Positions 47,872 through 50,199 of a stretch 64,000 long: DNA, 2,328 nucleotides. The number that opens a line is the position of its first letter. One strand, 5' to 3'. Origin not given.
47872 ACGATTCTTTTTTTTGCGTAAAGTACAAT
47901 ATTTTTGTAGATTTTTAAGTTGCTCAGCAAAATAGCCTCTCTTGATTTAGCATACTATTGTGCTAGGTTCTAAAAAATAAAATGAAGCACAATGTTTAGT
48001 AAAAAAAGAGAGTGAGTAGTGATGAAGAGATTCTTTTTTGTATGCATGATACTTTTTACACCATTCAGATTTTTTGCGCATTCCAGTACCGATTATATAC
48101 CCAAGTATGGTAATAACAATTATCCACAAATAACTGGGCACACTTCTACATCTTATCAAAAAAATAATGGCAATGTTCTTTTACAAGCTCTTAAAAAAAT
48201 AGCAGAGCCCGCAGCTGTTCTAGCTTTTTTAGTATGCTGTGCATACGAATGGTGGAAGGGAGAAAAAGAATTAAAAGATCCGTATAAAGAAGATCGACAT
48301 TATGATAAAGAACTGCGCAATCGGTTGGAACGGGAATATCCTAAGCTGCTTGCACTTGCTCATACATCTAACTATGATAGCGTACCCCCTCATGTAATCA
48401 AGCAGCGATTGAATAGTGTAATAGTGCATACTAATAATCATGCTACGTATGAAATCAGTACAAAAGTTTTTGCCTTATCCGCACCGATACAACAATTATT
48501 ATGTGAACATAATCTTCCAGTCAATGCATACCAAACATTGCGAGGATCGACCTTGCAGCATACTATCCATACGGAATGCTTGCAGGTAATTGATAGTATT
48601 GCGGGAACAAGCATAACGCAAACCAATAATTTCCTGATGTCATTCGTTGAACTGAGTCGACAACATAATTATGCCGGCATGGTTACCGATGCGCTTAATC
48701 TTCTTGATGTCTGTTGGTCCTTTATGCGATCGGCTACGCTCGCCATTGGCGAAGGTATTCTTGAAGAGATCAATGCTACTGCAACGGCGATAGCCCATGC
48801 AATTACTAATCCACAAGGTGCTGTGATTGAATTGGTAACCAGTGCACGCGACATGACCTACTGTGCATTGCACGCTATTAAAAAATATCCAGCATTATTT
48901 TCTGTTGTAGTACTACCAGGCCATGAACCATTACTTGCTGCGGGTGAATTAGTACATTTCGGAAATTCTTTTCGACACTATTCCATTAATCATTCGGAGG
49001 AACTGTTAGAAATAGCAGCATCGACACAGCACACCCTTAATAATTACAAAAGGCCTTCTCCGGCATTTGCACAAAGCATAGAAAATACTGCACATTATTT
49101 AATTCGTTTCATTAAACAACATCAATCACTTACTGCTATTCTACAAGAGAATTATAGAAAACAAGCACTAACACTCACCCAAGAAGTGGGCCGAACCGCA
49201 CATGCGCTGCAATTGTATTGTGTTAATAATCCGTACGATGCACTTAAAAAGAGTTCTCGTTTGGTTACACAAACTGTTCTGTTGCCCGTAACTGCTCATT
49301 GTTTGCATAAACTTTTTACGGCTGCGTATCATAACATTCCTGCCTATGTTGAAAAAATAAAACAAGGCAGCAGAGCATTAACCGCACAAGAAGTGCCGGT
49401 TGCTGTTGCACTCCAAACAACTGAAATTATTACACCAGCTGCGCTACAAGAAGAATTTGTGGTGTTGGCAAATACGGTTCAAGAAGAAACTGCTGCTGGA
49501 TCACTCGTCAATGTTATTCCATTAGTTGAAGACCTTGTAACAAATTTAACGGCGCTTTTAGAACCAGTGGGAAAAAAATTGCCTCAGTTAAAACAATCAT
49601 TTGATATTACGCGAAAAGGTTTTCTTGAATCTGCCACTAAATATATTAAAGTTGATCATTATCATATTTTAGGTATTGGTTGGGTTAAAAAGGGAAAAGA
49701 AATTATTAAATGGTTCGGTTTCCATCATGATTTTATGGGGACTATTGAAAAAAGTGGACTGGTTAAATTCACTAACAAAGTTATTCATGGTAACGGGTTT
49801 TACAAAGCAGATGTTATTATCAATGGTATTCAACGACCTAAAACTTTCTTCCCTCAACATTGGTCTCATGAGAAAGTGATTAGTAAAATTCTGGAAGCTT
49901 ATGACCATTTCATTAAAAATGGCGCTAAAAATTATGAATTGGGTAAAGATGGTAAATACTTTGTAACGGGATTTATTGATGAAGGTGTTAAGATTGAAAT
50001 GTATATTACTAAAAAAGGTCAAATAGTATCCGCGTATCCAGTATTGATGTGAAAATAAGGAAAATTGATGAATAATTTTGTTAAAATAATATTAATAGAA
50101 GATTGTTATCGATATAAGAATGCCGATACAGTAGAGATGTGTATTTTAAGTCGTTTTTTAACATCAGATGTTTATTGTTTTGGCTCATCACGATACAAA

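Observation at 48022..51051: Polymorphic toxin locus: secreted EndoU-like RNase toxin, immunity gene, orphan toxin fragment and second immunity paralog, with no recognisable delivery module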

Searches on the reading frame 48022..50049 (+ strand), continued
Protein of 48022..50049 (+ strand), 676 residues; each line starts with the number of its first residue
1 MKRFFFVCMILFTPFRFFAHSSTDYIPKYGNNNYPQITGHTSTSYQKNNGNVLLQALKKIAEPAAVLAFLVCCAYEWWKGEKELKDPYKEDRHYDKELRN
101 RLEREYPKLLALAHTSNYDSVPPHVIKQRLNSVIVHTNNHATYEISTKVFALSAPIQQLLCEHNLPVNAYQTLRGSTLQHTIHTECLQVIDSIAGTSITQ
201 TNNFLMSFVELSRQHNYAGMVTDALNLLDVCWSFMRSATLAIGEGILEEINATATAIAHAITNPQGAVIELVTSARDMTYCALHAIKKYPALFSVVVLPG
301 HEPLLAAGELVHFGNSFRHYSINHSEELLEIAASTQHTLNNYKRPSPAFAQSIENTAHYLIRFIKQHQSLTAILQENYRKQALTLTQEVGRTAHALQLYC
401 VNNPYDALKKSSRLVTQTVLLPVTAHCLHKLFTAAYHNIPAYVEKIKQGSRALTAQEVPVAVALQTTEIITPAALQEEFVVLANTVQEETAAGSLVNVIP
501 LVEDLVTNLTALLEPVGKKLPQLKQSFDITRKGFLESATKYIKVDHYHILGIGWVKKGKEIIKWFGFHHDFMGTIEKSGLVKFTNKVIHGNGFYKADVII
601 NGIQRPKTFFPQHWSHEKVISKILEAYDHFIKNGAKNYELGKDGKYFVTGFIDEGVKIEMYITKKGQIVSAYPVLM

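Call 84: find_encoding_contigs(protein=P0017, flank=6000, max_places=1)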
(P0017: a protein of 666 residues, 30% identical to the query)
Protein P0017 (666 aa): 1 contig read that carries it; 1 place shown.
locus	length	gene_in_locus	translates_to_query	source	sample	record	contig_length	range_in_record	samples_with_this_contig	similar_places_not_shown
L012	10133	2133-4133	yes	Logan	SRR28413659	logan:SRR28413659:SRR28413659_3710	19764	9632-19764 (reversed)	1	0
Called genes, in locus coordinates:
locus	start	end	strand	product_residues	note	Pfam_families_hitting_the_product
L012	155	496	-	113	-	-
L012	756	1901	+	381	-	PF13167:GTP-bdg_N, PF16360:GTP-bdg_M, PF03193:RsgA_GTPase (weak), PF01926:MMR_HSR1, PF02421:FeoB_N (weak)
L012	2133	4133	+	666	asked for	-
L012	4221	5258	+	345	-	-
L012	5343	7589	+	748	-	PF00580:UvrD-helicase, PF13245:AAA_19, PF01443:Viral_helicase1 (faint), PF13361:UvrD_C, PF13087:AAA_12 (weak), PF13538:UvrD_C_2 (weak)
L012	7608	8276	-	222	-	-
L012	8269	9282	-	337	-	PF00579:tRNA-synt_1b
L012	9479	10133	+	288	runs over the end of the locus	-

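Call 96: search_protein_families(library=padloc, proteins=[window:48022-50049:+], max_evalue=0.1)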
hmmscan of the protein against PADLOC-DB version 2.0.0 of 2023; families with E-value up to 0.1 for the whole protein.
window:48022-50049:+ (676 aa): 1 family
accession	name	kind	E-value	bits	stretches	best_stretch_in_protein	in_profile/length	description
PDLC00233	KwaB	-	0.0041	14.3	0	339-389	235-283/320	DUF4868 domain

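Call 97: search_protein_families(library=phrogs, proteins=[window:48022-50049:+], max_evalue=0.1)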
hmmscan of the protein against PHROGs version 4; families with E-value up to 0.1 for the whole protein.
window:48022-50049:+ (676 aa): 2 families
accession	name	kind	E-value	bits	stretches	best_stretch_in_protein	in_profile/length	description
phrog_28550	-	unknown function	9.3e-06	26.2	1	565-673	225-329/333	-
phrog_22940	-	unknown function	9.7e-06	25.4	1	565-673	480-584/588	-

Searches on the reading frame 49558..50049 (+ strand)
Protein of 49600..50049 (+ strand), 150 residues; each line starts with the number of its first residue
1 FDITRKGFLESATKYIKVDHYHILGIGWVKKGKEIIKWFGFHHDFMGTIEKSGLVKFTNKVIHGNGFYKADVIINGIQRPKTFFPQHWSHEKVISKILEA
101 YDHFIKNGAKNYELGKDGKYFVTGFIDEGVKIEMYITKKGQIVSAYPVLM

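Call 21: search_solved_structures(query=window:49600-50049:+, max_evalue=10, show_alignments=3)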
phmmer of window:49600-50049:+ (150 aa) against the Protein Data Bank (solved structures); distinct sequences matched with E-value up to 10: 2.
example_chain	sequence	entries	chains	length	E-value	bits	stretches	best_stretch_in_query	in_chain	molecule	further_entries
1wy6_A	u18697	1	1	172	0.94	12.5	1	118-140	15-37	hypothetical protein ST1625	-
7ogt_A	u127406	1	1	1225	1.1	12.3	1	75-117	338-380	Structural maintenance of chromosomes protein 1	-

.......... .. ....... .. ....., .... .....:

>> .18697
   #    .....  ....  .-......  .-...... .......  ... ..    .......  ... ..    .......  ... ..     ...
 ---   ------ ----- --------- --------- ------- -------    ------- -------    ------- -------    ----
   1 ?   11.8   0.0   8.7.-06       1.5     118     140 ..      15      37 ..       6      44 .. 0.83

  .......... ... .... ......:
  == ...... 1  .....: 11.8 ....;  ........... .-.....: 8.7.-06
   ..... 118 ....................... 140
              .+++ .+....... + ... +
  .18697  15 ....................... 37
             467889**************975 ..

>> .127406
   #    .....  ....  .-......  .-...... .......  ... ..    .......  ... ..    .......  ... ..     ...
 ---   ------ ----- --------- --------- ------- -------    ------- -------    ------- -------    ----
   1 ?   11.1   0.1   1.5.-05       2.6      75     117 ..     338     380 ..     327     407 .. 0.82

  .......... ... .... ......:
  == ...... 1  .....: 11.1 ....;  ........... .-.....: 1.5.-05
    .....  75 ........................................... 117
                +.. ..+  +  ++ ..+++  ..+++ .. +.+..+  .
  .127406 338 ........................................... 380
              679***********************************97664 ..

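Call 35: find_related_loci(query=A4, collection=genome_contigs, flank=10000)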
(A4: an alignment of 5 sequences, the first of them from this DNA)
Query A4 (164 aa) in genome_contigs; peptide patterns used: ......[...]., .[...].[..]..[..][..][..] (x = any residue, [..] = any of these).
34 stretches matched a pattern; 5 encode a relative of the query (tblastn E <= 1e-3); 5 distinct loci.
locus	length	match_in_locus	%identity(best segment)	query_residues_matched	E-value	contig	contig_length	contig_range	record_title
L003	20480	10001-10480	49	6-163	7e-43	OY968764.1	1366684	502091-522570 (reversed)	MAG: uncultured bacterium isolate MFD05512.bin.c.17 genome assembly, chromosome: 1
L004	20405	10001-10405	52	28-162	3e-41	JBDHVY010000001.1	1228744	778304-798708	MAG: Candidatus Dependentiae bacterium isolate AS-MICRO-OLR.1 NODE_2_length_1228744_cov_9.698095, whole genome shotgun s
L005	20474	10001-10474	46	6-163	5e-39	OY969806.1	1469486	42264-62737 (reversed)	MAG: uncultured bacterium isolate MFD00731.bin.2.58 genome assembly, chromosome: 1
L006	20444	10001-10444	48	16-163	3e-38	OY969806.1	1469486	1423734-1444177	MAG: uncultured bacterium isolate MFD00731.bin.2.58 genome assembly, chromosome: 1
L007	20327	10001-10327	31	54-161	9e-12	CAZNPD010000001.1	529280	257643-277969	MAG TPA_asm: uncultured Pseudomonadota bacterium isolate binchicken_co1_101 genome assembly, contig: NODE_4_length_52928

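Call 39: search_protein_families(library=pfam, proteins=[L004:7319-10411:+, L005:1948-5034:+, L005:7454-10480:+, L006:7271-10456:+, L007:5720-8305:+, L004:11028-11849:+, L003:9863-10492:+], max_evalue=0.01)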
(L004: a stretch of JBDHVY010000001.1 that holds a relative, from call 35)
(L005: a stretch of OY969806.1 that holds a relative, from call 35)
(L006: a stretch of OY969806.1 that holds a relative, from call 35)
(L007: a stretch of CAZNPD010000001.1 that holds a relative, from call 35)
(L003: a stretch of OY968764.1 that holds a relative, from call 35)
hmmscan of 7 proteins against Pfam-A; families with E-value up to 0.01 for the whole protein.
L004:7319-10411:+ (1031 aa): 1 family
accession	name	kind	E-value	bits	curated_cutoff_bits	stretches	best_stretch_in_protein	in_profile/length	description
PF14436.11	EndoU_bacteria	-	6.7e-13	49.6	25.3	1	901-1029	5-128/129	Bacterial EndoU nuclease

L005:1948-5034:+ (1029 aa): 1 family
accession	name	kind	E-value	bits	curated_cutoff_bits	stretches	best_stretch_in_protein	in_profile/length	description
PF14436.11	EndoU_bacteria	-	1.4e-08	35.6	25.3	1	908-1026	11-128/129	Bacterial EndoU nuclease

L005:7454-10480:+ (1009 aa): 1 family
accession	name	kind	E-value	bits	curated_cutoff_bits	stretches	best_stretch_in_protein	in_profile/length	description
PF14436.11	EndoU_bacteria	-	2.3e-12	47.9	25.3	1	880-1006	6-128/129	Bacterial EndoU nuclease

L006:7271-10456:+ (1062 aa): 1 family
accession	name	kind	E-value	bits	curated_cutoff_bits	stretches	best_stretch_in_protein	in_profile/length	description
PF14436.11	EndoU_bacteria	-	5.8e-12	46.5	25.3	1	931-1057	7-128/129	Bacterial EndoU nuclease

L007:5720-8305:+ (862 aa): 1 family
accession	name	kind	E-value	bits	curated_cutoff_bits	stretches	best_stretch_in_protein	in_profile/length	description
PF14436.11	EndoU_bacteria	-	1.4e-07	32.3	25.3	1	757-851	34-127/129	Bacterial EndoU nuclease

L004:11028-11849:+ (274 aa): 1 family
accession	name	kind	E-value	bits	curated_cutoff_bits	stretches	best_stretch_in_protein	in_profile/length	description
PF14436.11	EndoU_bacteria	-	6.8e-10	39.8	25.3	1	162-273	18-128/129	Bacterial EndoU nuclease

L003:9863-10492:+ (210 aa): 1 family
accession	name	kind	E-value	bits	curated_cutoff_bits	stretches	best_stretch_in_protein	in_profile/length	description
PF14436.11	EndoU_bacteria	-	9.1e-14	52.4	25.3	1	89-205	15-128/129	Bacterial EndoU nuclease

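Call 42: search_solved_structures(query=A5, max_evalue=10, show_alignments=3)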
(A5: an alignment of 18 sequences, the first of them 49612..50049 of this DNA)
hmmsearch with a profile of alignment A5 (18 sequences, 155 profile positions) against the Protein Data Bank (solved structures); distinct sequences matched with E-value up to 10: 2.
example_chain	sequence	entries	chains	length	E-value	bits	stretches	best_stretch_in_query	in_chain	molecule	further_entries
1wy6_A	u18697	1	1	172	0.81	12.6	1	110-144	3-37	hypothetical protein ST1625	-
8ap6_M1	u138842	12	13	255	0.94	12.4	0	85-118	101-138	oligomycin sensitiviy conferring protein | OSCP | oligomycin-sensivity-conferring protein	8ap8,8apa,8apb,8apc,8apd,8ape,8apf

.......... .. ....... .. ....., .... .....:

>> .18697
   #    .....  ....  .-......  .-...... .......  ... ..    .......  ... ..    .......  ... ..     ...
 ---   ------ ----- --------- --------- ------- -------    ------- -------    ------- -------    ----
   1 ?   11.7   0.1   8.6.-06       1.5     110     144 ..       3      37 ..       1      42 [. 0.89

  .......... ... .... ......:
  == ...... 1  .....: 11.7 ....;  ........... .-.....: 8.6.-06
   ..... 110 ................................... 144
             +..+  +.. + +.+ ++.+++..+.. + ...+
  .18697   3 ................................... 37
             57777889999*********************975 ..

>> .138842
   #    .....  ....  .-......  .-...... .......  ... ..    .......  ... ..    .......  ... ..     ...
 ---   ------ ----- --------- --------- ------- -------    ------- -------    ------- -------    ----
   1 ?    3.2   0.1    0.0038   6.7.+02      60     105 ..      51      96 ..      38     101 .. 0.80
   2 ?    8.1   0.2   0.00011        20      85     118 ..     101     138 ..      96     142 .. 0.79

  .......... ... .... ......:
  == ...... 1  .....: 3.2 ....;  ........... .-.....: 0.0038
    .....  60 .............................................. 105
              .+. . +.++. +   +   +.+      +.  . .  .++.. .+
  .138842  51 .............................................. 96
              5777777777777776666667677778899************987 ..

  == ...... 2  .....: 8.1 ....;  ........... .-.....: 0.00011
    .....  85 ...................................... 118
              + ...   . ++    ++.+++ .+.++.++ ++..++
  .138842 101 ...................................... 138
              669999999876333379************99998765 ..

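Call 77: search_protein_families(library=pfam, proteins=[L004:4772-6124:+, L004:6124-7275:+, L005:5974-7425:+, L007:3967-4530:+, L007:363-1745:+, L006:10863-11162:+, L007:11492-12271:+], max_evalue=0.01)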
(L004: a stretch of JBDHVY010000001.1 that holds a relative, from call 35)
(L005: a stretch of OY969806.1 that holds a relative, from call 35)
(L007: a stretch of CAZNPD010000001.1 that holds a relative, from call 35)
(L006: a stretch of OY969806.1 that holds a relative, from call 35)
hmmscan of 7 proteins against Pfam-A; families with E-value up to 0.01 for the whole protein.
L004:4772-6124:+ (451 aa): 19 families
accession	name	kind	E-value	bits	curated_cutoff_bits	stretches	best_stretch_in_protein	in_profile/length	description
PF00004.35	AAA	-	1.6e-23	84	21.2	1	113-236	1-123/131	ATPase family associated with various cellular activities (AAA)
PF01695.23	IstB_IS21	-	3.9e-09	36.8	24.1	1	67-183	54-163/238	IstB-like ATP binding protein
PF07728.20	AAA_5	-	9.3e-09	35.8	22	1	113-236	2-135/139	AAA domain (dynein-related subfamily)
PF20720.3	nSTAND3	-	8.3e-08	32.5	27.2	1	110-222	17-110/155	Novel STAND NTPase 3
PF13401.12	AAA_22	-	1.2e-06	29.4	27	1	111-222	6-124/130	AAA domain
PF00910.28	RNA_helicase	-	1.5e-05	25.9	21.5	1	113-171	1-64/105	RNA helicase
PF05496.18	RuvB_N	-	4.2e-05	23.8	27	1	112-192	35-103/159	Holliday junction DNA helicase RuvB P-loop domain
PF13191.12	AAA_16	-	0.00012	23.1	32.6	0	111-138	25-52/167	AAA ATPase domain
PF12775.13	AAA_7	-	0.00014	21.9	25.8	1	110-169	33-90/181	P-loop containing dynein motor region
PF00308.24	Bac_DnaA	-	0.00015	22.4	23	1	105-192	30-116/162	Bacterial DnaA ATPAse domain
PF06745.19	ATPase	-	0.00022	21.1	26.6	1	77-199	5-107/231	KaiC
PF09848.15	SLFN-g3_helicase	-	0.00025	20.9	24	1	113-209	3-113/354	Schlafen group 3, DNA/RNA helicase domain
PF13173.12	AAA_14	-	0.00043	20.7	27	1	113-224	5-101/129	AAA domain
PF13481.12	AAA_25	-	0.0011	19.1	27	0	166-203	136-173/195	AAA domain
PF00931.28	NB-ARC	-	0.0015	18.3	23.5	1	112-188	20-99/248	NB-ARC domain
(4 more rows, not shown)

L004:6124-7275:+ (384 aa): 21 families
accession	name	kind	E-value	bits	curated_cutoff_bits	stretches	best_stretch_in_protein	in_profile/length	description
PF00004.35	AAA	-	6e-25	88.6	21.2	1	116-240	2-127/131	ATPase family associated with various cellular activities (AAA)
PF07728.20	AAA_5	-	1.5e-07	31.9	22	1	115-236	2-139/139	AAA domain (dynein-related subfamily)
PF13173.12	AAA_14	-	8.3e-07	29.5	27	1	115-243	5-118/129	AAA domain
PF13401.12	AAA_22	-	7.2e-06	26.8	27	1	116-222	9-124/130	AAA domain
PF01695.23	IstB_IS21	-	3.2e-05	24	24.1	1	114-182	94-163/238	IstB-like ATP binding protein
PF05496.18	RuvB_N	-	4.9e-05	23.6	27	1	114-186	35-98/159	Holliday junction DNA helicase RuvB P-loop domain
PF13207.12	AAA_17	-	7.7e-05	23.4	27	1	118-154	1-35/136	AAA domain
PF13521.12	AAA_28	-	0.00013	22.6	27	1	114-140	1-27/164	AAA domain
PF00005.33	ABC_tran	-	0.0002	22.4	25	1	108-197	7-80/137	ABC transporter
PF13238.12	AAA_18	-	0.00027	21.8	29.4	1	116-150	2-25/128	AAA domain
PF01078.27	Mg_chelatase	-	0.00029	20.7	20.3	1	109-136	19-46/207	Magnesium chelatase, subunit ChlI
PF24883.2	NPHP3_N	-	0.00043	21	24.8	0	114-211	24-121/164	Nephrocystin 3, N-terminal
PF04851.21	ResIII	-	0.00044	20.6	22.5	0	110-135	21-46/164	Type III restriction enzyme, res subunit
PF13671.12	AAA_33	-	0.00083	20.1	27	1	115-143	2-28/143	AAA domain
PF05729.18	NACHT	-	0.0018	18.5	26.7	0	115-136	3-24/167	NACHT domain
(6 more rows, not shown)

L005:5974-7425:+ (484 aa): 21 families
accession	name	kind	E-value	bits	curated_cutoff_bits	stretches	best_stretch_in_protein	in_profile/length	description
PF00004.35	AAA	-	2e-26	93.4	21.2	1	218-342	2-127/131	ATPase family associated with various cellular activities (AAA)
PF13401.12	AAA_22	-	9.1e-07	29.7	27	1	218-292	9-97/130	AAA domain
PF07728.20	AAA_5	-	1.2e-06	29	22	1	217-287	2-79/139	AAA domain (dynein-related subfamily)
PF04851.21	ResIII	-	4.2e-06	27.2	22.5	0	202-250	9-65/164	Type III restriction enzyme, res subunit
PF13481.12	AAA_25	-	5.6e-06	26.5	27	0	211-236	30-55/195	AAA domain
PF01695.23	IstB_IS21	-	7.5e-06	26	24.1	1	208-284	86-163/238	IstB-like ATP binding protein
PF13173.12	AAA_14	-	1.7e-05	25.2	27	1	217-347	5-120/129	AAA domain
PF13521.12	AAA_28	-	9.8e-05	23.1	27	1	216-243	1-28/164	AAA domain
PF06068.19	TIP49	-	0.00018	21.2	23.8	0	218-246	54-82/347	TIP49 P-loop domain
PF05496.18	RuvB_N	-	0.00055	20.2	27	1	216-287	35-97/159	Holliday junction DNA helicase RuvB P-loop domain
PF13238.12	AAA_18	-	0.00066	20.6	29.4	1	218-254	2-25/128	AAA domain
PF13191.12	AAA_16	-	0.00075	20.5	32.6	0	217-245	27-56/167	AAA ATPase domain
PF13086.12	AAA_11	-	0.00084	19.6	27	0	209-239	11-42/257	AAA domain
PF13479.12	AAA_24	-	0.001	19.4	27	1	216-324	4-130/195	AAA domain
PF20720.3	nSTAND3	-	0.0011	19.1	27.2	1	215-240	18-43/155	Novel STAND NTPase 3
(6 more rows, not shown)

L007:3967-4530:+ (188 aa): 0 families

L007:363-1745:+ (461 aa): 2 families
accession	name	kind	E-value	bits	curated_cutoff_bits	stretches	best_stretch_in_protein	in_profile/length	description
PF12796.13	Ank_2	-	0.0039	18.1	27.3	0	133-210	7-70/90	Ankyrin repeats (3 copies)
PF13857.12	Ank_5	-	0.0086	16.9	27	0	168-206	18-55/56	Ankyrin repeats (many copies)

L006:10863-11162:+ (100 aa): 0 families

L007:11492-12271:+ (260 aa): 1 family
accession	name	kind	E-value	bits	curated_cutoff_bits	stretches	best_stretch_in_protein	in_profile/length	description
PF18517.6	LZ3wCH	-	0.0068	16.8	26.1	0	212-227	11-26/55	Leucine zipper with capping helix domain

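Call 92: find_related_loci(query=A4, collection=metagenome_contigs, flank=6000)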
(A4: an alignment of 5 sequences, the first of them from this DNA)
Query A4 (164 aa) in metagenome_contigs; peptide patterns used: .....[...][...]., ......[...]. (x = any residue, [..] = any of these).
259 stretches matched a pattern; 37 encode a relative of the query (tblastn E <= 1e-3); 37 distinct loci.
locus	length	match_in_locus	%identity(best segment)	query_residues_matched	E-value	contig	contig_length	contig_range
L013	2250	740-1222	64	1-161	6e-64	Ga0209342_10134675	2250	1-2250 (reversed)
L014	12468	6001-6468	49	7-163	1e-47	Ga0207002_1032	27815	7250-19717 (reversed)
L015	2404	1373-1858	53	6-163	2e-47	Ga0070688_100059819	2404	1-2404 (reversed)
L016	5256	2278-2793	48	1-163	2e-45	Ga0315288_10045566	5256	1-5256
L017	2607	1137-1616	50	6-163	3e-44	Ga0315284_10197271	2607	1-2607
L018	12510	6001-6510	49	4-163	4e-44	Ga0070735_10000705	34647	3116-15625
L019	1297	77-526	53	16-163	7e-46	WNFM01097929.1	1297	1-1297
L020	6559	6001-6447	51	16-163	9e-42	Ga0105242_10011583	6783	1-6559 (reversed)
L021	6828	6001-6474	48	7-163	7e-41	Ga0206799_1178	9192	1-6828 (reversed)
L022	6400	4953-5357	51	28-163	2e-40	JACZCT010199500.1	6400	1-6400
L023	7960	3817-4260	48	16-163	3e-40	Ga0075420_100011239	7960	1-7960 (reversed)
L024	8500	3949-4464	47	1-163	1e-39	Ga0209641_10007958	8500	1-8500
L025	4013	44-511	46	7-163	2e-39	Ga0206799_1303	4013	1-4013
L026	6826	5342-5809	46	7-163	4e-39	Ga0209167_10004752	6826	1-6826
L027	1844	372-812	49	16-161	7e-39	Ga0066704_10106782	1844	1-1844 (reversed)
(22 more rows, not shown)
